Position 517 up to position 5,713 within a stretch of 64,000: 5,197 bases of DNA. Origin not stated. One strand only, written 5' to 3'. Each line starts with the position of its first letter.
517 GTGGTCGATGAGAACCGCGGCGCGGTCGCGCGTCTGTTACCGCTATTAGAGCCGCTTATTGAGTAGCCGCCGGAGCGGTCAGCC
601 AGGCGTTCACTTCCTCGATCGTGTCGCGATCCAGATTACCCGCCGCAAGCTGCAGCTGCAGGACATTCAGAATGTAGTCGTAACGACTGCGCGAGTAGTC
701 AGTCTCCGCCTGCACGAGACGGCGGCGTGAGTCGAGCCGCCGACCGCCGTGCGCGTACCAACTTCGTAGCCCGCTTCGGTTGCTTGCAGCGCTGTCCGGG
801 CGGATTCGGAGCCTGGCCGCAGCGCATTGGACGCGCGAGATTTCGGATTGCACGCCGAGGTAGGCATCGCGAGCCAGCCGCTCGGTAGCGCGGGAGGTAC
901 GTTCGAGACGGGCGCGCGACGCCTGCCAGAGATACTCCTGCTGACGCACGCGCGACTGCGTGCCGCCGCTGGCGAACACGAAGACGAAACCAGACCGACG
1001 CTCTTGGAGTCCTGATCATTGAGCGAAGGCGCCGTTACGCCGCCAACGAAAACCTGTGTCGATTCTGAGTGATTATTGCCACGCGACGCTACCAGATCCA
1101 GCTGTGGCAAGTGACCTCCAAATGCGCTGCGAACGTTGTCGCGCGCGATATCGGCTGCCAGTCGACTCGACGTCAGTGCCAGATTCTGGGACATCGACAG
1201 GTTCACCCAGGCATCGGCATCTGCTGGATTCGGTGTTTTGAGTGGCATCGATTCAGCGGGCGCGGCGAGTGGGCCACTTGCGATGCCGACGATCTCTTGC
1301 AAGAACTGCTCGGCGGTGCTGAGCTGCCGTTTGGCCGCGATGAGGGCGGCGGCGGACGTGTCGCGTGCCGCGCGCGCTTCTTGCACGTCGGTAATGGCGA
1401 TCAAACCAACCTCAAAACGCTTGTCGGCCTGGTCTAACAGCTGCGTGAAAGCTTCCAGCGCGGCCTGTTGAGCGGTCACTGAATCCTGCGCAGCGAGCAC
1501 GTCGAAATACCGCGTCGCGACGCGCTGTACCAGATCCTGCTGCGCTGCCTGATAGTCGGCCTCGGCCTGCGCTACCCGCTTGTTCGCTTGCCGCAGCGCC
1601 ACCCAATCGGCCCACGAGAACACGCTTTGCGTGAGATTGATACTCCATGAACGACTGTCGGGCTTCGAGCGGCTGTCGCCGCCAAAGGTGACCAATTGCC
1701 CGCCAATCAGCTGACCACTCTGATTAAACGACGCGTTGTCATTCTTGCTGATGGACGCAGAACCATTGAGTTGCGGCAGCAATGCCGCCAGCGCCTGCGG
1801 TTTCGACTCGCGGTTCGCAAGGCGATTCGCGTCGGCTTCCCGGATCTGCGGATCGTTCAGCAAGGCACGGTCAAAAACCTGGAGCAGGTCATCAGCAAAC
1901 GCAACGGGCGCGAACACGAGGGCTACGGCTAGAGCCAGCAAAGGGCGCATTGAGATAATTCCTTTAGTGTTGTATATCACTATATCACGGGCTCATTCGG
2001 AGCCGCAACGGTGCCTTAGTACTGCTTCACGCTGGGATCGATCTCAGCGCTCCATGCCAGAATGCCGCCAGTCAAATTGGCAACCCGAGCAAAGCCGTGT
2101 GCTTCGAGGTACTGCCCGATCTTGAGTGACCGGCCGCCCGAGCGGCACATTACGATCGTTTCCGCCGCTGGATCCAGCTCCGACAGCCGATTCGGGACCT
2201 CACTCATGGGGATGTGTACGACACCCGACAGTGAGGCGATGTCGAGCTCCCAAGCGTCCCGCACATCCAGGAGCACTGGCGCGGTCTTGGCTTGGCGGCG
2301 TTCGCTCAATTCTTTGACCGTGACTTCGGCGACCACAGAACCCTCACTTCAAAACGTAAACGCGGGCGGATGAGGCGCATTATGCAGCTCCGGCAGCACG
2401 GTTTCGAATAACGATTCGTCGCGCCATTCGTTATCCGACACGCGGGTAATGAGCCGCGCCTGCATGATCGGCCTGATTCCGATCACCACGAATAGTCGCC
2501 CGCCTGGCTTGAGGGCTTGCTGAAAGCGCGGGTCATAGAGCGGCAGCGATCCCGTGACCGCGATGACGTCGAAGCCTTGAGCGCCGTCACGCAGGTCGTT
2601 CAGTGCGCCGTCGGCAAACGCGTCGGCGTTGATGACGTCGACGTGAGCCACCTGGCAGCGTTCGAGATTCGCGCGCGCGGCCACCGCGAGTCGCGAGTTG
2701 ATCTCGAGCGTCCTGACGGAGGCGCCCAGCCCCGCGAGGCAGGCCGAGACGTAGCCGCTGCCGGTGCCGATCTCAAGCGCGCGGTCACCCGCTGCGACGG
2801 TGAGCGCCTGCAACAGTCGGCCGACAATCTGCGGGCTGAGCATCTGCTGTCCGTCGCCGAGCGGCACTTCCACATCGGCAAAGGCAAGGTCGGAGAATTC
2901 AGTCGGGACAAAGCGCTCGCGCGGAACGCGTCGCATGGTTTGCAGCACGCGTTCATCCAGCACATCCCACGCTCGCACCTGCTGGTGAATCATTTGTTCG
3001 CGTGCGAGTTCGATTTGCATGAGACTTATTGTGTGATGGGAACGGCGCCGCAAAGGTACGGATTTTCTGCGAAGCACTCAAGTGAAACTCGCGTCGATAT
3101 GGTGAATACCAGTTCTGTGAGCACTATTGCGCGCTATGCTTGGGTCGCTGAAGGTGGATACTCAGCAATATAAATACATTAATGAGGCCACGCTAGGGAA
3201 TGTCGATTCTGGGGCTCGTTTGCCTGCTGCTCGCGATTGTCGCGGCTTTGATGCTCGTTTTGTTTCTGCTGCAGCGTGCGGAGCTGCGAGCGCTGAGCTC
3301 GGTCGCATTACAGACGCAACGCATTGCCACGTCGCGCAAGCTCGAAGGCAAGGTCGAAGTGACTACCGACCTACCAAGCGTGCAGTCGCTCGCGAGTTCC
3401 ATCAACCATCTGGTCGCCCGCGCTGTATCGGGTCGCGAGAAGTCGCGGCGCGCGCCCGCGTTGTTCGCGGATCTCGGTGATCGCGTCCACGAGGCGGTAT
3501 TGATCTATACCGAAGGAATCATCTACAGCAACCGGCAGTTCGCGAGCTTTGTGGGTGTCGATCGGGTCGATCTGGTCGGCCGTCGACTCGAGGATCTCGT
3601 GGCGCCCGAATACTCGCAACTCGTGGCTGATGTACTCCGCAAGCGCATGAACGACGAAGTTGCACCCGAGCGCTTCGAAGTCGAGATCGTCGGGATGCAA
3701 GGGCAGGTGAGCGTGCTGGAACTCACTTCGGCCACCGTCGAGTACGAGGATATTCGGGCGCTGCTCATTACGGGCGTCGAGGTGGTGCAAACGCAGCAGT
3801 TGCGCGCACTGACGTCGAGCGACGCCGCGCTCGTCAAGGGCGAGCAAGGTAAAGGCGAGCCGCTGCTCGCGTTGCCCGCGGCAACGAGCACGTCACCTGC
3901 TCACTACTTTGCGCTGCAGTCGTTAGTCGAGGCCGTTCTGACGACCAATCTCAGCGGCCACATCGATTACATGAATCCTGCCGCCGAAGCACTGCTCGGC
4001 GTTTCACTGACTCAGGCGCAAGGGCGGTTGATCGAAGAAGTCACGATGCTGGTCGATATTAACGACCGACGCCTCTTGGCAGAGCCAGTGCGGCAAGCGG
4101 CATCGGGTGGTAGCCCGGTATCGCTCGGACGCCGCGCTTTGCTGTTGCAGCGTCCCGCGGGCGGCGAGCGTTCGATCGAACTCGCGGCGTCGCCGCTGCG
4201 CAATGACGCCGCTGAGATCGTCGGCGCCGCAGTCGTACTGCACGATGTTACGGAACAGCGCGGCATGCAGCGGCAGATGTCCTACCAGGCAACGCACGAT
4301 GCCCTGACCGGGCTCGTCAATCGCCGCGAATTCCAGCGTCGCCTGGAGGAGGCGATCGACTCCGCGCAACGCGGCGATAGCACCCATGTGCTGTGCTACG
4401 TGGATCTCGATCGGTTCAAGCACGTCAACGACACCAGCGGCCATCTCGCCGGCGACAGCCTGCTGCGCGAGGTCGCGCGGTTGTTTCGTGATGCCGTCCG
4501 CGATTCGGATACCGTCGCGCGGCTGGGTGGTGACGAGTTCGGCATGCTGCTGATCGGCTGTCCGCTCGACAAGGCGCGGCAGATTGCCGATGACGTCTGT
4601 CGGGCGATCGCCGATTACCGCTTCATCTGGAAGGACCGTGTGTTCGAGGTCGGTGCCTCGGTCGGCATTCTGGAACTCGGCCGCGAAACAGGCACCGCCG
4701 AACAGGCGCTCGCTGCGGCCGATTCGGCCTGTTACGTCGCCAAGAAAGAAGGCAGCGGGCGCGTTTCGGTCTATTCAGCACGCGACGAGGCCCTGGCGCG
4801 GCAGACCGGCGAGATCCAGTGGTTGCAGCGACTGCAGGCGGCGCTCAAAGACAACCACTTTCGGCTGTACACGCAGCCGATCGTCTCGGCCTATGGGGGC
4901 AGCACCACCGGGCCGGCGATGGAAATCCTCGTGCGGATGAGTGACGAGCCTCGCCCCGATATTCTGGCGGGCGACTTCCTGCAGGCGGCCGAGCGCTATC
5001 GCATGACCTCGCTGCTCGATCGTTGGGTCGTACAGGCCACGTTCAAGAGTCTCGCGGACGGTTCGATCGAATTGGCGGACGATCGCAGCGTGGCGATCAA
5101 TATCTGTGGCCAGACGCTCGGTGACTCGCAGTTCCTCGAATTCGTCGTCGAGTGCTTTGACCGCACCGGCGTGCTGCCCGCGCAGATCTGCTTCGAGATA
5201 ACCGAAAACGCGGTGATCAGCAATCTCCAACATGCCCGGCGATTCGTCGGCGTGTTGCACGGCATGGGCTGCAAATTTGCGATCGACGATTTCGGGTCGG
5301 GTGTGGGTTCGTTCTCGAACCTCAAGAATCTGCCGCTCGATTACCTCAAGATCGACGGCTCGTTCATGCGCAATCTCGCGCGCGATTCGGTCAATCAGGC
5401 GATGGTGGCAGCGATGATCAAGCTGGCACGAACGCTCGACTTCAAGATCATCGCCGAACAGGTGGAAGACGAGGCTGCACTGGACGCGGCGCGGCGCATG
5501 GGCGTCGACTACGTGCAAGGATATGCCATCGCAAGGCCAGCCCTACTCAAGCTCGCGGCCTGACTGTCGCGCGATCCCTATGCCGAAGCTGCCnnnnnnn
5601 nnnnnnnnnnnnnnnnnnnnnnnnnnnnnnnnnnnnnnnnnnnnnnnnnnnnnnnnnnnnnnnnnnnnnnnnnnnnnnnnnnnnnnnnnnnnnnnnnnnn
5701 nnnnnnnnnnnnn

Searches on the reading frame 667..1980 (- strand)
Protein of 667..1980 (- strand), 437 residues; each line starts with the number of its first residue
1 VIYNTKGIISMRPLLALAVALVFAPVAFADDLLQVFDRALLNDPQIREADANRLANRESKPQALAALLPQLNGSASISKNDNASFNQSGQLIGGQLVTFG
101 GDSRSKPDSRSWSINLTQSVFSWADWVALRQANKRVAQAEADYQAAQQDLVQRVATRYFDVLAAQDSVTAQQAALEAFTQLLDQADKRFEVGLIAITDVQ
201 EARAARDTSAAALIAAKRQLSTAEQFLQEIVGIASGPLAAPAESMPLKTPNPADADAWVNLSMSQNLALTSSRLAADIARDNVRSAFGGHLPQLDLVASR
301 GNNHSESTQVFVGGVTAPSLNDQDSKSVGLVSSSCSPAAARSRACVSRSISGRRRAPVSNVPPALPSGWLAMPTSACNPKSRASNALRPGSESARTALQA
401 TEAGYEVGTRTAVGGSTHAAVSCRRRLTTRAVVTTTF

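Call 50: search_protein_families(library=pfam, proteins=[window:667-1980:-], max_evalue=0.00001)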
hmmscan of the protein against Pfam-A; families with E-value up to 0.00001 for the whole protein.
window:667-1980:- (437 aa): 1 family
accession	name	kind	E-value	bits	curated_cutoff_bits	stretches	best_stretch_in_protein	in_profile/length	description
PF02321.23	OEP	-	3.9e-32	112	22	1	33-225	2-180/187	Outer membrane efflux protein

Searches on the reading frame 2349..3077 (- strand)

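Call 50: search_protein_families(library=pfam, proteins=[window:2349-3077:-], max_evalue=0.00001)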
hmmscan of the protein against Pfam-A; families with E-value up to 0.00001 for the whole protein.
window:2349-3077:- (242 aa): 2 families
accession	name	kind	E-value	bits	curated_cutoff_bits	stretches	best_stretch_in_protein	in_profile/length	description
PF01135.25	PCMT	-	6.9e-25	88.5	20.3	1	27-215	4-189/210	Protein-L-isoaspartate(D-aspartate) O-methyltransferase (PCMT)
PF13649.12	Methyltransf_25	-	7.2e-06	27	27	0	101-189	2-86/97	Methyltransferase domain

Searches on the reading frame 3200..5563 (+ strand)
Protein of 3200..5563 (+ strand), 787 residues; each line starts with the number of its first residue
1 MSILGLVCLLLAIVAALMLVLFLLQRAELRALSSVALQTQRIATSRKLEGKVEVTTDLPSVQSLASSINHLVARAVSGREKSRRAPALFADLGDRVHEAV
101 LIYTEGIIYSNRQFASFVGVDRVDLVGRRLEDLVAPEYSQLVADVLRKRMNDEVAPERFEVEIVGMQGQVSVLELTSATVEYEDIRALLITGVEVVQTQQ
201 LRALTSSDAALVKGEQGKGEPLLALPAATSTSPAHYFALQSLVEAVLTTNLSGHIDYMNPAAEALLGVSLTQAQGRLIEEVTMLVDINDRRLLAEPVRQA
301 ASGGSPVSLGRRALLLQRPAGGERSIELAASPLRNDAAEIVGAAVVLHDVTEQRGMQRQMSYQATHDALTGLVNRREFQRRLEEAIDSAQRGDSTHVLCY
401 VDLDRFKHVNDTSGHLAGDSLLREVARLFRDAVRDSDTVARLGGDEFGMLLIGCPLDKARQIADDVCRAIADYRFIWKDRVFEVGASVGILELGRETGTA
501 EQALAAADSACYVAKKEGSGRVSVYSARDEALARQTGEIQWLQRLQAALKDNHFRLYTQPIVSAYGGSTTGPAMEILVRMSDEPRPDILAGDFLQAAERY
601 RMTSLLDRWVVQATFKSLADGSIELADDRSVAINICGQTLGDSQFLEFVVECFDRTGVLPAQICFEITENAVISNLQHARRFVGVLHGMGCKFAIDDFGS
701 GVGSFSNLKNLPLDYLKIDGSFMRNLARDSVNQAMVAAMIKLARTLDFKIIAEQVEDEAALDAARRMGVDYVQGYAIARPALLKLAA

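Call 8: search_protein_families(library=pfam, proteins=[window:3200-5563:+], max_evalue=0.01)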
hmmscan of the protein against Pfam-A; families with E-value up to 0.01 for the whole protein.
window:3200-5563:+ (787 aa): 8 families
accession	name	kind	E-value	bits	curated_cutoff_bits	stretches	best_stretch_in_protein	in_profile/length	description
PF00563.25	EAL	-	3.6e-64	216.8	31.3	1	543-780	2-236/236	EAL domain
PF00990.26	GGDEF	-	6.3e-41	140.3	23.8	1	364-520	1-160/161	Diguanylate cyclase, GGDEF domain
PF00989.32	PAS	-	5.1e-19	68.8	22.6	2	238-350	6-113/113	PAS fold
PF08448.16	PAS_4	-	6.7e-19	68.6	23.1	1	240-354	2-109/110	PAS fold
PF13426.13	PAS_9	-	1.5e-18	67.4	27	2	244-352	2-103/103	PAS domain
PF13188.13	PAS_8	-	2.1e-07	31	21.8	1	240-282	8-51/65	PAS domain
PF08447.18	PAS_3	-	2.3e-07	31.4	25.6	1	107-192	1-87/89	PAS fold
PF24820.1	Diguanyl_cycl_sensor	-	0.00031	21.1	28.1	0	240-341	3-104/109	Diguanylate cyclase-like sensor domain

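Call 9: search_protein_families(library=ncbifam, proteins=[window:3200-5563:+], max_evalue=0.01)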
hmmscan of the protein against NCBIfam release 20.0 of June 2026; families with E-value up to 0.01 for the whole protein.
window:3200-5563:+ (787 aa): 36 families (the best 25 are shown)
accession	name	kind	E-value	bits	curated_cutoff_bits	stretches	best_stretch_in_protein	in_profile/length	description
NF007298.0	PRK09776.1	equivalog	5.7e-148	494.7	1135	1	238-784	560-1100/1111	diguanylate cyclase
NF045675.1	PhdiestaseDibA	equivalog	1.6e-82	277.8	980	1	334-781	173-616/623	phosphodiesterase DibA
NF007474.0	PRK10060.1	equivalog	2.1e-75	254.3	782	1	349-781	222-645/663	cyclic di-GMP phosphodiesterase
NF053781.1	cdiGMPphdstlr2612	equivalog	3.8e-70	236.8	1600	1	348-780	824-1255/1268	Tlr1612 family c-di-GMP phosphodiesterase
NF008467.0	PRK11359.1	equivalog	2.2e-61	207.9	857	1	352-780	364-782/800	oxygen-sensing cyclic-di-GMP phosphodiesterase DosP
NF045673.1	c-di-GMPRcptLapD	equivalog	6.3e-54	183.3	1020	1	357-781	229-645/647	cyclic di-GMP receptor LapD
NF052458.1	PhdiestGepA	equivalog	3.2e-53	181.1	1200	1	358-781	419-832/840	phosphodiesterase GepA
NF007423.1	PRK09966.1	equivalog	2.5e-41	141.9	325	1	357-515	232-390/390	diguanylate cyclase DgcN/YfiN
NF008807.1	PRK11829.1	equivalog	4.5e-40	137.4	733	1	358-781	236-652/670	biofilm formation regulator HmsP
NF038266.1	diguan_SiaD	equivalog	8.1e-40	136.8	290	1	354-521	84-251/252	biofilm regulation diguanylate cyclase SiaD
TIGR00254.1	GGDEF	domain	2.9e-39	134.5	37.4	1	362-524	3-166/168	diguanylate cyclase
NF008281.1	PRK11059.1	equivalog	3.4e-38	131.3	663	1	360-780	217-629/633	RNase E specificity factor CsrD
NF007135.0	PRK09581.1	equivalog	1.6e-35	122.8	474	1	362-523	290-453/457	PleD family two-component system response regulator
NF051473.1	DigCycDgcsShew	equivalog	3.6e-33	115.2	400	1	358-519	129-285/291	diguanylate cyclase DgcS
NF007380.0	PRK09894.1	equivalog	2.8e-32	112.3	256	1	361-527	126-289/296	diguanylate cyclase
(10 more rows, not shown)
